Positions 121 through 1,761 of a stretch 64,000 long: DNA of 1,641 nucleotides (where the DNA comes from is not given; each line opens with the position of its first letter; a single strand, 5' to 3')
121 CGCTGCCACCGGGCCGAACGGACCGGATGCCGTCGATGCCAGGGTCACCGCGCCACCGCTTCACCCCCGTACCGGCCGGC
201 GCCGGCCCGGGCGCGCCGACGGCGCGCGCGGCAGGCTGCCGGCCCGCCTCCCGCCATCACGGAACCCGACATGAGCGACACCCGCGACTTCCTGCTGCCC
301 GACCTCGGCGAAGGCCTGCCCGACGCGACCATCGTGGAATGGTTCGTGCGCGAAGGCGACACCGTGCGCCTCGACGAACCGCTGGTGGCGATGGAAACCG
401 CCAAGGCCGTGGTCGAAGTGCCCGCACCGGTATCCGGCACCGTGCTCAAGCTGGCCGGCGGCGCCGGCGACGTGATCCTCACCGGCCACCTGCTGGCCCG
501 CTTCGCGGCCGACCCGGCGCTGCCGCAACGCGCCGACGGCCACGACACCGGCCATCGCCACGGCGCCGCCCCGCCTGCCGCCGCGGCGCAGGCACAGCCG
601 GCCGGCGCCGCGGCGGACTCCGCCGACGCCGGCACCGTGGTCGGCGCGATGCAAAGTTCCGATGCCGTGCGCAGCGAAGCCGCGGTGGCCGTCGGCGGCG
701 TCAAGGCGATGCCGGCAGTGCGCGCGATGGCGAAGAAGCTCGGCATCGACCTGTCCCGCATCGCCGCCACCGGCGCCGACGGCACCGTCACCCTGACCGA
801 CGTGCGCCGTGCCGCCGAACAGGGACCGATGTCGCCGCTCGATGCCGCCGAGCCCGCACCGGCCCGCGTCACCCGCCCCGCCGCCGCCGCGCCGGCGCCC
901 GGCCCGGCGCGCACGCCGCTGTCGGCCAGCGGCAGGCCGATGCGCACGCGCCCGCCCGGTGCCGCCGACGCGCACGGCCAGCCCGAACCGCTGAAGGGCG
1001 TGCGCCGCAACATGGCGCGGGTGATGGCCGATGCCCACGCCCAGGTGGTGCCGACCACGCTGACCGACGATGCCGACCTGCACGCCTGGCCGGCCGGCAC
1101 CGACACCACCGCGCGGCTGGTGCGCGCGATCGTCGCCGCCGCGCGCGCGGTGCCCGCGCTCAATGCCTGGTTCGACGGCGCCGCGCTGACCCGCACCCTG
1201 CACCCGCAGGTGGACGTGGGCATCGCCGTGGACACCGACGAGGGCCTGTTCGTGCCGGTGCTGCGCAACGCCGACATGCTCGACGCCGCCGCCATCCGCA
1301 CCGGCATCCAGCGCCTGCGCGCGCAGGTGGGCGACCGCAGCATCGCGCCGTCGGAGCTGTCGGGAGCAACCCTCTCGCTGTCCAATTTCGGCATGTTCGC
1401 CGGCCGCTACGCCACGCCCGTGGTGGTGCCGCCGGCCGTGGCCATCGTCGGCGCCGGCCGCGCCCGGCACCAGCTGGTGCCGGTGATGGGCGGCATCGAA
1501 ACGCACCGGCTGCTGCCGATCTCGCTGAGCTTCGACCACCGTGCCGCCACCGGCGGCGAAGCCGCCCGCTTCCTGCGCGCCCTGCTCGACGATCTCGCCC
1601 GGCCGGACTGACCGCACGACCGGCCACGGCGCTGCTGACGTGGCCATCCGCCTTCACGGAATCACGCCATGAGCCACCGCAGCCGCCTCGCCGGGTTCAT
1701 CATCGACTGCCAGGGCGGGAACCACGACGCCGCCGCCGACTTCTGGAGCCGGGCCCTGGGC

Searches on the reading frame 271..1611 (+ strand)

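Call 62: search_protein_families(library=pfam, proteins=[window:271-1611:+], max_evalue=0.00001)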
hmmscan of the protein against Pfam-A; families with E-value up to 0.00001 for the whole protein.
window:271-1611:+ (446 aa): 3 families
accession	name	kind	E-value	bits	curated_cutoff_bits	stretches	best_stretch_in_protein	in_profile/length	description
PF00198.28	2-oxoacid_dh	-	1.6e-50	172.2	23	1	238-444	6-226/232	2-oxoacid dehydrogenases acyltransferase (catalytic domain)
PF00364.28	Biotin_lipoyl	-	4.7e-15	55.6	22.1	1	7-77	3-72/73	Biotin-requiring enzyme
PF02817.22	E3_binding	-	1.6e-11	44.7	23.7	1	144-179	1-36/36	e3 binding domain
